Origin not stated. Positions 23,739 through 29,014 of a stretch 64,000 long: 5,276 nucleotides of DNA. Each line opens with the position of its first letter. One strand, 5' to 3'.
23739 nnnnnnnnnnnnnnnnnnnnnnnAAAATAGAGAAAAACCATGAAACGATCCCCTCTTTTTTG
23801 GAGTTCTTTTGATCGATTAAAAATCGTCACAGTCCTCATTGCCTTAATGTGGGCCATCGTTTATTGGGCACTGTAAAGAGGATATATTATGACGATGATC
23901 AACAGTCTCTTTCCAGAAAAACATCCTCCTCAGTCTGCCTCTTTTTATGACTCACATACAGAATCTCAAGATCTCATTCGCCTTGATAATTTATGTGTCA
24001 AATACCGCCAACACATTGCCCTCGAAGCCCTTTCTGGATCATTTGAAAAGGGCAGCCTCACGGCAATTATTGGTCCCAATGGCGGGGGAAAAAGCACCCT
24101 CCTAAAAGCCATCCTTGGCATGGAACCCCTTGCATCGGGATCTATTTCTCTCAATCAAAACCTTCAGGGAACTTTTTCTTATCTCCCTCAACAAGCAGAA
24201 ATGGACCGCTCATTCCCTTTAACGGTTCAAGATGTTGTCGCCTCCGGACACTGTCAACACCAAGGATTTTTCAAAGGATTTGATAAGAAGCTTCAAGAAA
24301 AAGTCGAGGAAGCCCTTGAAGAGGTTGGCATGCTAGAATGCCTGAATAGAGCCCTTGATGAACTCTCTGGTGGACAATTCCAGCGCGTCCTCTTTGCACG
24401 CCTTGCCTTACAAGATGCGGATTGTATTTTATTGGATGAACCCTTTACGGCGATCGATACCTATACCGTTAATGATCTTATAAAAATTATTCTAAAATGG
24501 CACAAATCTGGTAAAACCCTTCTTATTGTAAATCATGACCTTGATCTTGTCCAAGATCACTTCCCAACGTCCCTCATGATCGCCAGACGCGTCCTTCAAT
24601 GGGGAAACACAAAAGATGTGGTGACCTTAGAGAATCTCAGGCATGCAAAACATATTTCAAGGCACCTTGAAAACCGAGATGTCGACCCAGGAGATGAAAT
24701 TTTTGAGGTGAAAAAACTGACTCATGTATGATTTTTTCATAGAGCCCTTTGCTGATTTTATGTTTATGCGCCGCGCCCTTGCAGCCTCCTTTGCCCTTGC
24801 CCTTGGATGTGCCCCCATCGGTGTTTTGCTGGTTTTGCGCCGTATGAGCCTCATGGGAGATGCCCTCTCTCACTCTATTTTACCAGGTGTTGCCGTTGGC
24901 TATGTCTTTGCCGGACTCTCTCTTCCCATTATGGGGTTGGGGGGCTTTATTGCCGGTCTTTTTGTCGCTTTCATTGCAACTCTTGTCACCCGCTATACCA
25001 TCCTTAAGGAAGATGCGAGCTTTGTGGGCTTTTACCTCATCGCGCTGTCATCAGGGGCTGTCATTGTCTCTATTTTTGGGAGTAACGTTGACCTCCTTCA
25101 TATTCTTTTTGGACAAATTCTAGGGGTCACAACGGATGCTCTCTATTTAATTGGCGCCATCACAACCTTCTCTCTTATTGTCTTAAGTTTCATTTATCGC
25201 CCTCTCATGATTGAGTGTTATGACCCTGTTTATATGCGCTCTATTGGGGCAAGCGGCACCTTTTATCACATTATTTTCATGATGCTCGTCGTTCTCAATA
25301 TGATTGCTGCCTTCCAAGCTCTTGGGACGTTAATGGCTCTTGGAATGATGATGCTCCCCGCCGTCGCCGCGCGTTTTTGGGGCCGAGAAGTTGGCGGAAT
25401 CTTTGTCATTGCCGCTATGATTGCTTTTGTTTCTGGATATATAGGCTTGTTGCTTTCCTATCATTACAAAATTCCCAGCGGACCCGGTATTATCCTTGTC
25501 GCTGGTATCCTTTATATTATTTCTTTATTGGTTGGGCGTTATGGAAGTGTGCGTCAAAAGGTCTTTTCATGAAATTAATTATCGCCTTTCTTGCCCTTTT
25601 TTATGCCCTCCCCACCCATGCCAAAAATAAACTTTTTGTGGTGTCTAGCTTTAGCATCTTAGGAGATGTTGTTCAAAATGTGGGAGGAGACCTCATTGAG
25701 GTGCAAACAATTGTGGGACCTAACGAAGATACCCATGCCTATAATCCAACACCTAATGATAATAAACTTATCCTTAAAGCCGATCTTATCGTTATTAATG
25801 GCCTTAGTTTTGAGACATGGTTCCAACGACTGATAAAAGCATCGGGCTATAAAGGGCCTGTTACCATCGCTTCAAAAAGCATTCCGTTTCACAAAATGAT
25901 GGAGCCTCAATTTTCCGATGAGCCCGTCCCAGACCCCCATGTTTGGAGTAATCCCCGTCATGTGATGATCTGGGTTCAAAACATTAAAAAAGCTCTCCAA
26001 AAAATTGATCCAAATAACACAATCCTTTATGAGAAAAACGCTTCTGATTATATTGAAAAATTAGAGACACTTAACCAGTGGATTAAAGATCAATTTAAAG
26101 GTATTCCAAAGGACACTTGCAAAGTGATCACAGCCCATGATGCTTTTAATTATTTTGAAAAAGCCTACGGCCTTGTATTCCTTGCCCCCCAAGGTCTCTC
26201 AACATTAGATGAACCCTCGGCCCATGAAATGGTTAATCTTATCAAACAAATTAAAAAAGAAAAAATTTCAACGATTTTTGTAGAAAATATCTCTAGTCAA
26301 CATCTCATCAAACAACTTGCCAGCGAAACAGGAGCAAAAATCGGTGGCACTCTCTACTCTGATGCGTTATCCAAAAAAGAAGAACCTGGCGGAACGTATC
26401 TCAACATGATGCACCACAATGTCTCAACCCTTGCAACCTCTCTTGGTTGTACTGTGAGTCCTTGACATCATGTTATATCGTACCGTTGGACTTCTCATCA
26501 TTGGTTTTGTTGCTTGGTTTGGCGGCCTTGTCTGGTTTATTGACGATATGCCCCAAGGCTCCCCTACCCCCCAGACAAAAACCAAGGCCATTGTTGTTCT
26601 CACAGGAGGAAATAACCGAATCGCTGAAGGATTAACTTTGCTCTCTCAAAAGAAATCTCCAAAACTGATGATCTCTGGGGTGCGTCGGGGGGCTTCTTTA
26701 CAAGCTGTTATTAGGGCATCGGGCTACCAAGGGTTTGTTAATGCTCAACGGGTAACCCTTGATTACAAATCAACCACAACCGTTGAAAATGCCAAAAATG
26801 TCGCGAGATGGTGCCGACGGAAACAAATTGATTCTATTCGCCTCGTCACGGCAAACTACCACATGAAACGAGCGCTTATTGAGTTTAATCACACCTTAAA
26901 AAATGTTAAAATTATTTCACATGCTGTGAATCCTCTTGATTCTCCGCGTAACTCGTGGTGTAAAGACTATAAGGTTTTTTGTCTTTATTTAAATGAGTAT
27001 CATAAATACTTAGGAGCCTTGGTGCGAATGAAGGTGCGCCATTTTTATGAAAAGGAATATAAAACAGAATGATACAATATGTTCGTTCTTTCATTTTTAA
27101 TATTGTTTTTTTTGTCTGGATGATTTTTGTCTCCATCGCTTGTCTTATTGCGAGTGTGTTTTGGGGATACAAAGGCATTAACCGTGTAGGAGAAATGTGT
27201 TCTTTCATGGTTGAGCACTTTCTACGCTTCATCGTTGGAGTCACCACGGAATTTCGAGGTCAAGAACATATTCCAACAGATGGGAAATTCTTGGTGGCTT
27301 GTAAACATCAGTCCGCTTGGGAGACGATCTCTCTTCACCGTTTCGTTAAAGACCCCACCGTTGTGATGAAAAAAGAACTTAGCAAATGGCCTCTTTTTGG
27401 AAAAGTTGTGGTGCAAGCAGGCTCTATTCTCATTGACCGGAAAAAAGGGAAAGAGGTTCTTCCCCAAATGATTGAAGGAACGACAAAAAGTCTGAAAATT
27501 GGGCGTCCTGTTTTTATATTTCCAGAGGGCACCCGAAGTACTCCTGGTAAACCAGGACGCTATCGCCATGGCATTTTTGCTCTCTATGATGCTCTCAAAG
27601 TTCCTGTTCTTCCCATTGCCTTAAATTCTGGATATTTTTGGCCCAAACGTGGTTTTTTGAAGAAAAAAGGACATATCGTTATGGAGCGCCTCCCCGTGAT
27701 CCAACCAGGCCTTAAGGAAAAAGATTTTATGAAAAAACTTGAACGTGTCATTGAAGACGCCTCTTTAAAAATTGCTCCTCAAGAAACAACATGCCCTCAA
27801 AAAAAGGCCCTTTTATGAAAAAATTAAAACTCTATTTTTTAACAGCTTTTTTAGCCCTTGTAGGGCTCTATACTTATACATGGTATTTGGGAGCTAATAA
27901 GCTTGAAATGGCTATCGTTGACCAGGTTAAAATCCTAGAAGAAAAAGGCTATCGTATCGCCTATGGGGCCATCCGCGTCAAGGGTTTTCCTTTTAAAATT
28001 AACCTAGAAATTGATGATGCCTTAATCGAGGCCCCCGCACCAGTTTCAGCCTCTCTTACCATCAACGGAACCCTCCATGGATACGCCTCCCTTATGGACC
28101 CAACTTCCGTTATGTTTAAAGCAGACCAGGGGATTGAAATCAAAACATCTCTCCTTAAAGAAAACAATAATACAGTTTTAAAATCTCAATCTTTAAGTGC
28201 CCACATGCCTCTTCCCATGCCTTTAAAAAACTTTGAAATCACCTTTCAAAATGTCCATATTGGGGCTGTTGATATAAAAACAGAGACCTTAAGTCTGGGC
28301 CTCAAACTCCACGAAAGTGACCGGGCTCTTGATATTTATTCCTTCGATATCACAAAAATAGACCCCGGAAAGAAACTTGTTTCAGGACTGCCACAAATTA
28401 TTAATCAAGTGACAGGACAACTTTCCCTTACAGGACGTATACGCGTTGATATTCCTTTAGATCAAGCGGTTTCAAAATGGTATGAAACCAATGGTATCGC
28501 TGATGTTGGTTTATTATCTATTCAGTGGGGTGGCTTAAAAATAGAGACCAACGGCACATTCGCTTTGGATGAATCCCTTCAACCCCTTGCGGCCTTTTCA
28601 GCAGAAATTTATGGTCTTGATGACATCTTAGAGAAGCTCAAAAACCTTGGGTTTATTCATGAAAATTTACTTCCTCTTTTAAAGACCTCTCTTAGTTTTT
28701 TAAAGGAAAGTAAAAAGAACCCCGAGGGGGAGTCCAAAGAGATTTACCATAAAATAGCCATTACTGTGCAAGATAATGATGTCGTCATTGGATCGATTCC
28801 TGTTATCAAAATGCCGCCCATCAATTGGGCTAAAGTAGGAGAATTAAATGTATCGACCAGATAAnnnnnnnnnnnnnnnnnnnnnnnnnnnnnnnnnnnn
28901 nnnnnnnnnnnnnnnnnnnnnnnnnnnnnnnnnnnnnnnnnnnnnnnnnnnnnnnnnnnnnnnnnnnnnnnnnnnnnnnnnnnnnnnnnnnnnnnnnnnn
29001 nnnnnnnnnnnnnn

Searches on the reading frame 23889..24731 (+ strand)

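Call 71: search_protein_families(library=pfam, proteins=[window:23889-24731:+], max_evalue=1e-8)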
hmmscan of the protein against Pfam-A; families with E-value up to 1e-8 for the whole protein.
window:23889-24731:+ (280 aa): 1 family
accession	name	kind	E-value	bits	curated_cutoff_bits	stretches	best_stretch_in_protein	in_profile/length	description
PF00005.33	ABC_tran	-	3.4e-26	92.9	25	1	46-186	2-136/137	ABC transporter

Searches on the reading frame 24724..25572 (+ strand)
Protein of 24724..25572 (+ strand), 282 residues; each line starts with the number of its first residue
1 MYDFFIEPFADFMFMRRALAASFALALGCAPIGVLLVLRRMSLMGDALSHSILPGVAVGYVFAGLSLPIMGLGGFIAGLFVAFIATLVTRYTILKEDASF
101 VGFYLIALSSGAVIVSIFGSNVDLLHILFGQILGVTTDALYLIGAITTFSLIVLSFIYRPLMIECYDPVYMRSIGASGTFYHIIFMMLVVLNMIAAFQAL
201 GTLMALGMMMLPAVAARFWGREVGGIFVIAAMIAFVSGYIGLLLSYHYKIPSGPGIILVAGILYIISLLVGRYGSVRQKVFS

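Call 71: search_protein_families(library=pfam, proteins=[window:24724-25572:+], max_evalue=1e-8)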
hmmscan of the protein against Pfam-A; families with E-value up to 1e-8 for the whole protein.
window:24724-25572:+ (282 aa): 1 family
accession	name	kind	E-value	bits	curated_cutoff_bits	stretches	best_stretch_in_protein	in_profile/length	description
PF00950.22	ABC-3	-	3e-55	188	20.1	1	12-270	2-257/258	ABC 3 transport family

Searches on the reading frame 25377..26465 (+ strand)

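Call 71: search_protein_families(library=pfam, proteins=[window:25377-26465:+], max_evalue=1e-8)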
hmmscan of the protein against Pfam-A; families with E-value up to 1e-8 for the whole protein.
window:25377-26465:+ (362 aa): 1 family
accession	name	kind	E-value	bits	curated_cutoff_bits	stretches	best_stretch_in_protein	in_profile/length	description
PF01297.22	ZnuA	-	1.6e-82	277.4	29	1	88-354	1-262/263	Zinc-uptake complex component A periplasmic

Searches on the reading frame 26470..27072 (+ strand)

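Call 71: search_protein_families(library=pfam, proteins=[window:26470-27072:+], max_evalue=1e-8)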
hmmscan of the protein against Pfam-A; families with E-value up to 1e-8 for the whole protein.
window:26470-27072:+ (200 aa): 1 family
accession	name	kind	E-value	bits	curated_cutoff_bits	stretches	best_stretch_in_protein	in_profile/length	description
PF02698.23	DUF218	-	1.9e-16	60.6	27.6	1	40-149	2-106/133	DUF218 domain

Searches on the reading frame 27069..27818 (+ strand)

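Call 71: search_protein_families(library=pfam, proteins=[window:27069-27818:+], max_evalue=1e-8)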
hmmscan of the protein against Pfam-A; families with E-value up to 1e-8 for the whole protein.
window:27069-27818:+ (249 aa): 1 family
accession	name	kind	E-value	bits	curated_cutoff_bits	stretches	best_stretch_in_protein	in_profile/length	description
PF01553.26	Acyltransferase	-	1.2e-21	77.4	23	1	61-185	3-131/132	Acyltransferase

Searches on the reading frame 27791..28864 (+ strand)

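Call 71: search_protein_families(library=pfam, proteins=[window:27791-28864:+], max_evalue=1e-8)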
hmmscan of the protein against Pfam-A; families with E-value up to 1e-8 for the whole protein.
window:27791-28864:+ (357 aa): 1 family
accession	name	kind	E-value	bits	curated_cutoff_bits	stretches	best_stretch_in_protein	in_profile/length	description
PF09898.14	DUF2125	-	5.9e-30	105.3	24.2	1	31-342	1-319/319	Uncharacterized protein conserved in bacteria (DUF2125)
